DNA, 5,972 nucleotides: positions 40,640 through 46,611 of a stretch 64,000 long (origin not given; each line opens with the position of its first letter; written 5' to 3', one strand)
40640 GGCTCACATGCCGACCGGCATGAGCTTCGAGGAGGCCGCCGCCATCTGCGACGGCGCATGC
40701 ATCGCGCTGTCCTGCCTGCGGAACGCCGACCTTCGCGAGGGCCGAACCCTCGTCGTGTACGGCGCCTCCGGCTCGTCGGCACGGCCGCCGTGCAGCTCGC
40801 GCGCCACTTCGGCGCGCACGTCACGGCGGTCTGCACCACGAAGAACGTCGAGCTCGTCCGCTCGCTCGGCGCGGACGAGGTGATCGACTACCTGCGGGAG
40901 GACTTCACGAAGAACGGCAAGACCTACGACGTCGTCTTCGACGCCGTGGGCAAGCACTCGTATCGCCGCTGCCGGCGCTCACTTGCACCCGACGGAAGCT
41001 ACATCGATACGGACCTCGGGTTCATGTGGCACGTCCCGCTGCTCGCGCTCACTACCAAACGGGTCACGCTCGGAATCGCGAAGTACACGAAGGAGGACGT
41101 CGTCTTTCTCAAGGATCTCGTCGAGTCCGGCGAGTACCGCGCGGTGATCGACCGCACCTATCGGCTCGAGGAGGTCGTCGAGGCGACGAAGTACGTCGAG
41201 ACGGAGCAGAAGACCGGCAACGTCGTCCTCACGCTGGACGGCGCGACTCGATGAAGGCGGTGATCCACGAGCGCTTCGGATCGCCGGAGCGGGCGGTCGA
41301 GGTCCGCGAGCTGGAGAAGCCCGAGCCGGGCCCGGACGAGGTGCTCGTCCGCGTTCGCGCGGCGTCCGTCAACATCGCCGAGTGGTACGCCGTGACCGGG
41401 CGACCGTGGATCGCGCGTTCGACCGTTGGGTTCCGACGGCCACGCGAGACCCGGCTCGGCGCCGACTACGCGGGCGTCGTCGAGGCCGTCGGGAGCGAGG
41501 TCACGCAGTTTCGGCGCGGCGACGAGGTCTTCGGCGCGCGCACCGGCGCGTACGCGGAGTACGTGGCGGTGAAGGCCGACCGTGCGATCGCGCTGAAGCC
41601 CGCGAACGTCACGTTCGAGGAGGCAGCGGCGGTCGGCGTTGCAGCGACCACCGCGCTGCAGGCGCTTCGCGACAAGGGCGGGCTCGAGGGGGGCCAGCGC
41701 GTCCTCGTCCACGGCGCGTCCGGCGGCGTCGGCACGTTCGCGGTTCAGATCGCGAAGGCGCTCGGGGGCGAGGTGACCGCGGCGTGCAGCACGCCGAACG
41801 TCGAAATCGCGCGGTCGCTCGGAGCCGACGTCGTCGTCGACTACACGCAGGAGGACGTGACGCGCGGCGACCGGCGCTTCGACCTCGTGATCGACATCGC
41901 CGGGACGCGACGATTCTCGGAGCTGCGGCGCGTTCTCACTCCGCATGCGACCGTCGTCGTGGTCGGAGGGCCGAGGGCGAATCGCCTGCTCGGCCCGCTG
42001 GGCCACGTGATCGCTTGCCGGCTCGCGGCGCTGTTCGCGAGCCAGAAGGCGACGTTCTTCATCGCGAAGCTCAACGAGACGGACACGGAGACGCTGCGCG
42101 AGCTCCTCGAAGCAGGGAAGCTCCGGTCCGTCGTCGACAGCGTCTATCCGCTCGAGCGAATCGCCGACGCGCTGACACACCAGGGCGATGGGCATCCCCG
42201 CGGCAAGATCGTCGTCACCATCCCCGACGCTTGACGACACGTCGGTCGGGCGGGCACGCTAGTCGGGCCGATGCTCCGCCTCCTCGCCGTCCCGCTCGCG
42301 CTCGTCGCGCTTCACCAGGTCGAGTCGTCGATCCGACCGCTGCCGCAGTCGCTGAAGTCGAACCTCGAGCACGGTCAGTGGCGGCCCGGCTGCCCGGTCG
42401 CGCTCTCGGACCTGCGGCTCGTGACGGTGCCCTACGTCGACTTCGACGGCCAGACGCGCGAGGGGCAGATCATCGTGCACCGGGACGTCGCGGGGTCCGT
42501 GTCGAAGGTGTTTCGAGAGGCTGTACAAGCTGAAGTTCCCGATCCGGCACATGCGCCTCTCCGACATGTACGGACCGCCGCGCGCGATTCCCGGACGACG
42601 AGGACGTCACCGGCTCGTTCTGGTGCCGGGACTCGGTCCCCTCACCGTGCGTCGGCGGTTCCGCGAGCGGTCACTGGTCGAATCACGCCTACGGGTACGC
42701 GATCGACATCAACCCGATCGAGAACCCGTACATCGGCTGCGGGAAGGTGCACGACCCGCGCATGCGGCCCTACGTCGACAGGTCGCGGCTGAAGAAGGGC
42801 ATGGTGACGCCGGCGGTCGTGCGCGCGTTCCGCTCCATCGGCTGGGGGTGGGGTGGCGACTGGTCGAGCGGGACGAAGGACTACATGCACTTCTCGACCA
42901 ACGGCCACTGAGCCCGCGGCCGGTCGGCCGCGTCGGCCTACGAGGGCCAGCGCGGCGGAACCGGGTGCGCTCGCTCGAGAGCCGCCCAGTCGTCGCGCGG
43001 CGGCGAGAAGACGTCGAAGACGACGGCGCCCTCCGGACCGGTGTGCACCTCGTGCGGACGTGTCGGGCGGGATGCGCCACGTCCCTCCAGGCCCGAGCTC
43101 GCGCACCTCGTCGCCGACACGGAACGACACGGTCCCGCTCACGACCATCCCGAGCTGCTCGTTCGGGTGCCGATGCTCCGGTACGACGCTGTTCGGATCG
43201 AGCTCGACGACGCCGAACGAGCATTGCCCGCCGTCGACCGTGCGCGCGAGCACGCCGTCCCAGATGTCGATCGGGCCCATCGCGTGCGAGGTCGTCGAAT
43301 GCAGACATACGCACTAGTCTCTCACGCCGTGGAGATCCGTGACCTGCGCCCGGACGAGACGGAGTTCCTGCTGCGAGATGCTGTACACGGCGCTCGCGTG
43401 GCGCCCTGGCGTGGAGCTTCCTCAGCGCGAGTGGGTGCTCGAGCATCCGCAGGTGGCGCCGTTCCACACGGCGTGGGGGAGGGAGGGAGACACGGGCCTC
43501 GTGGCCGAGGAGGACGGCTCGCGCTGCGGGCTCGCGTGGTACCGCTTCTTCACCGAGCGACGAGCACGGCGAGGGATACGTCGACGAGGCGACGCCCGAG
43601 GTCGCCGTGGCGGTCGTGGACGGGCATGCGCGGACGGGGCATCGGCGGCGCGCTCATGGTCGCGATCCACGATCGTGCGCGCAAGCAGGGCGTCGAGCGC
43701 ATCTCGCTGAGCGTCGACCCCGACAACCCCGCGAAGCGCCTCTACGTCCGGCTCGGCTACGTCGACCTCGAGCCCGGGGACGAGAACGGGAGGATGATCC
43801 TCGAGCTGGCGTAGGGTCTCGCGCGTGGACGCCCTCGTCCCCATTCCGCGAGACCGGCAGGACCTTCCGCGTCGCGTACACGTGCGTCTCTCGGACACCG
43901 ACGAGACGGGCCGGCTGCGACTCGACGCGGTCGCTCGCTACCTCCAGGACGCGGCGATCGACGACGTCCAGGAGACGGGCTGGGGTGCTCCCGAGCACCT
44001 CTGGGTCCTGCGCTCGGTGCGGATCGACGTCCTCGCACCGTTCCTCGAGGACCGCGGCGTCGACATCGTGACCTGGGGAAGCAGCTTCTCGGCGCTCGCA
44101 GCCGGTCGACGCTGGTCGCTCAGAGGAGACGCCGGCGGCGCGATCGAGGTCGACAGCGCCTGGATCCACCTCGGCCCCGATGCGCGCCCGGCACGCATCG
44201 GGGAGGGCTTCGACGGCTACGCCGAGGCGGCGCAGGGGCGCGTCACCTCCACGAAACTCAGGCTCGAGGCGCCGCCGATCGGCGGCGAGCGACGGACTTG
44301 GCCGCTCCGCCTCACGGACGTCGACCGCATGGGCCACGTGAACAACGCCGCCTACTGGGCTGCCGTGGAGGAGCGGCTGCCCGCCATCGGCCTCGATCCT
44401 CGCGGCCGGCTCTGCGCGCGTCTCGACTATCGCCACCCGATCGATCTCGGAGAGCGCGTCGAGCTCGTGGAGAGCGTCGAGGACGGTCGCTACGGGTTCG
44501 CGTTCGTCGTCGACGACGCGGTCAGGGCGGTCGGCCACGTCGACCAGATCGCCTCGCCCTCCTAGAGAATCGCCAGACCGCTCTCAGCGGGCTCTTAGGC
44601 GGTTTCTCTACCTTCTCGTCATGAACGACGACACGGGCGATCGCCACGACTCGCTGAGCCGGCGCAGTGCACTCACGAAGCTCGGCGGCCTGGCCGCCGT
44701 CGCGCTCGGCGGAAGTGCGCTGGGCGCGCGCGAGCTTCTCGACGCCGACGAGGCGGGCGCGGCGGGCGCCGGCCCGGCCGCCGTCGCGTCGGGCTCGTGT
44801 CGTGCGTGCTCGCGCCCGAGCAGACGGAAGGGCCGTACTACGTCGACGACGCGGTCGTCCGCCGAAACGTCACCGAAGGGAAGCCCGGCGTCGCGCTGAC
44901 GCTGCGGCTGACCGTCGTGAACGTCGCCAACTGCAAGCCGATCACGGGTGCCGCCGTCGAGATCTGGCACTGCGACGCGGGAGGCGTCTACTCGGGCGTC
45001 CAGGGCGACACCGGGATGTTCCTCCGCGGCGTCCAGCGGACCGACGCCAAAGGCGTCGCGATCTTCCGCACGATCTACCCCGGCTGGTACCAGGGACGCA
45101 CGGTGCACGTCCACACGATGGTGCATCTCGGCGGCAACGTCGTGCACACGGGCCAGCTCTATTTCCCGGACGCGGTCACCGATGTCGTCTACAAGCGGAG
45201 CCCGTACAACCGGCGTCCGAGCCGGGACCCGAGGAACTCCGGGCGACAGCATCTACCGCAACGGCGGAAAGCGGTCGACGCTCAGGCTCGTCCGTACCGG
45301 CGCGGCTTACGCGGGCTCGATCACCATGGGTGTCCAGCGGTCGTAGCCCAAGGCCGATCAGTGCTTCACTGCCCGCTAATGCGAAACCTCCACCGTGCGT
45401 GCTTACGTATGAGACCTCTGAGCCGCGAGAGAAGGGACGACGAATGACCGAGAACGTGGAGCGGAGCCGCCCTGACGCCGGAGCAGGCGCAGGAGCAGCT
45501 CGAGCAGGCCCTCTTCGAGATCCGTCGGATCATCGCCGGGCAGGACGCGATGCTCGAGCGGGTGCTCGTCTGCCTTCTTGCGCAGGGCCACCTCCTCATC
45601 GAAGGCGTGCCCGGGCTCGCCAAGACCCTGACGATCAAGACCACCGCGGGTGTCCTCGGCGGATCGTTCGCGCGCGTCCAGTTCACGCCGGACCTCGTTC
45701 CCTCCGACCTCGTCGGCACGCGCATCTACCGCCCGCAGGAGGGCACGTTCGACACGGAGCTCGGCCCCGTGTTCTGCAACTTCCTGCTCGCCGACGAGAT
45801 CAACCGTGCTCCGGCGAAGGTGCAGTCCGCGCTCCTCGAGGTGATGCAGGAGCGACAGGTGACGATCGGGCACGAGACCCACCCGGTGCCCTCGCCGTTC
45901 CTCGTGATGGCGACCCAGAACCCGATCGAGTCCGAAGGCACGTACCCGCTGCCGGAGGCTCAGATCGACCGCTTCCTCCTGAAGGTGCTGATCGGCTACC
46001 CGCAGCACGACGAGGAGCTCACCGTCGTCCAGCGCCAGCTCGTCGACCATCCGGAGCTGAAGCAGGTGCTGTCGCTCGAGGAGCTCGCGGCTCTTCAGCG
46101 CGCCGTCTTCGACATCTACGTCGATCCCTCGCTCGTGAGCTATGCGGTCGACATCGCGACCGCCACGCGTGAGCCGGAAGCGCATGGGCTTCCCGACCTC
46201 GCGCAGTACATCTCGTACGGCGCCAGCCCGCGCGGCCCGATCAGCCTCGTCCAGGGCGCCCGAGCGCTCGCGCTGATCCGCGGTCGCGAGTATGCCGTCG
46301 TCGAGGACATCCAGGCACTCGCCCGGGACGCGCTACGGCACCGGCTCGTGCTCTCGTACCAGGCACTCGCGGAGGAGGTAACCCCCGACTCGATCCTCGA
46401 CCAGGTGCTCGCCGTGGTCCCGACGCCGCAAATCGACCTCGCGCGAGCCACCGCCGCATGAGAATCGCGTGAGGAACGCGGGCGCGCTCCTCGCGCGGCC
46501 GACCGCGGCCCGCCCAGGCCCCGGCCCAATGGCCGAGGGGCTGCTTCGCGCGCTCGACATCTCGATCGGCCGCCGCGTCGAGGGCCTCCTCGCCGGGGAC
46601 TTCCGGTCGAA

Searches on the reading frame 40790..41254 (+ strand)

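Call 62: search_protein_families(library=pfam, max_evalue=0.00001, proteins=[window:40790-41254:+])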
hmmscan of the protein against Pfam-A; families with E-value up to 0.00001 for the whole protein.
window:40790-41254:+ (154 aa): 2 families
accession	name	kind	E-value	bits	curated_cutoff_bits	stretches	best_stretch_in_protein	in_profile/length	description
PF13602.12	ADH_zinc_N_2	-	3.7e-23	83.3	27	1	26-147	1-134/134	Zinc-binding dehydrogenase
PF00107.32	ADH_zinc_N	-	3.9e-12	46.7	31.8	1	1-71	7-85/129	Zinc-binding dehydrogenase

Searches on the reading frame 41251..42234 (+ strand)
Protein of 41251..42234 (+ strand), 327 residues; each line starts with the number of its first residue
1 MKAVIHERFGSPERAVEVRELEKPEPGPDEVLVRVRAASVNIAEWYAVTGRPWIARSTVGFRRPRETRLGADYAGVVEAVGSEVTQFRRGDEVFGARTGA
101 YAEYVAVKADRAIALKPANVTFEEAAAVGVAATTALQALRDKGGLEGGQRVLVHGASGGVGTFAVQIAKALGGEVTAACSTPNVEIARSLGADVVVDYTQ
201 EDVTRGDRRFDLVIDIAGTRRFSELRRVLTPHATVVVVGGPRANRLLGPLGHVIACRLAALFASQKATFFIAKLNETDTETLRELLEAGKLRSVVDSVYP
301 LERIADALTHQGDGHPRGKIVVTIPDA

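Call 62: search_protein_families(library=pfam, max_evalue=0.00001, proteins=[window:41251-42234:+])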
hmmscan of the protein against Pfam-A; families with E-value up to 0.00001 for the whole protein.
window:41251-42234:+ (327 aa): 3 families
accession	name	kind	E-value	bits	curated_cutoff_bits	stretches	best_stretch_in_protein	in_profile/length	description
PF13602.12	ADH_zinc_N_2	-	6.4e-26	92.3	27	1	190-322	1-134/134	Zinc-binding dehydrogenase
PF00107.32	ADH_zinc_N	-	3.2e-16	59.9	31.8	1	159-244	1-94/129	Zinc-binding dehydrogenase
PF08240.17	ADH_N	-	3.1e-14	53.5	23.5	1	27-115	1-102/104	Alcohol dehydrogenase GroES-like domain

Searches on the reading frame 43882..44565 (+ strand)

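Call 63: search_protein_families(library=pfam, max_evalue=0.00001, proteins=[window:43882-44565:+])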
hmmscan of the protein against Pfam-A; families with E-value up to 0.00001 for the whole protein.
window:43882-44565:+ (227 aa): 2 families
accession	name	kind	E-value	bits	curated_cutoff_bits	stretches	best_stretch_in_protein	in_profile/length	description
PF20791.3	Acyl-ACP_TE_C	-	8.9e-10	39.1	21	1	138-200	10-72/101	Acyl-ACP thioesterase C-terminal domain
PF01643.23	Acyl-ACP_TE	-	4.2e-09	36.7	23.7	1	2-102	11-118/131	Acyl-ACP thioesterase N-terminal domain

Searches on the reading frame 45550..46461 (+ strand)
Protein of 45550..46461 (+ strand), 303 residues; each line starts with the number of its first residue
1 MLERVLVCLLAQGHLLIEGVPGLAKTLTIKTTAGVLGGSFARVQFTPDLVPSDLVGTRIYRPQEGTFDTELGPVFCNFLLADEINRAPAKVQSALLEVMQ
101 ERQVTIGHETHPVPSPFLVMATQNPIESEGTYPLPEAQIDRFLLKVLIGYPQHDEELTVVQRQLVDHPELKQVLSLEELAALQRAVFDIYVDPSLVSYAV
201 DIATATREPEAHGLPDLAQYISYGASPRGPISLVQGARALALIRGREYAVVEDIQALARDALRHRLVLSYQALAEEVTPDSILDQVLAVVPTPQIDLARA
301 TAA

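Call 63: search_protein_families(library=pfam, max_evalue=0.00001, proteins=[window:45550-46461:+])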
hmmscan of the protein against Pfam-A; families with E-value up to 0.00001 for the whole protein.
window:45550-46461:+ (303 aa): 4 families
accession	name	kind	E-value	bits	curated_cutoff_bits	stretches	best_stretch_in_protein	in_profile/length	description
PF07726.17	AAA_3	-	1.8e-61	206.3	27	1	14-144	1-131/131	ATPase family associated with various cellular activities (AAA)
PF17863.7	AAA_lid_2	-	2.1e-20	72.7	22.7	1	219-285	7-73/74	AAA lid domain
PF20030.5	bpMoxR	-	1.9e-13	50.4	27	1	3-155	22-173/205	MoxR domain in the MoxR-vWA-beta-propeller ternary systems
PF07728.20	AAA_5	-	5.4e-13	49.6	22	1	14-142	1-139/139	AAA domain (dynein-related subfamily)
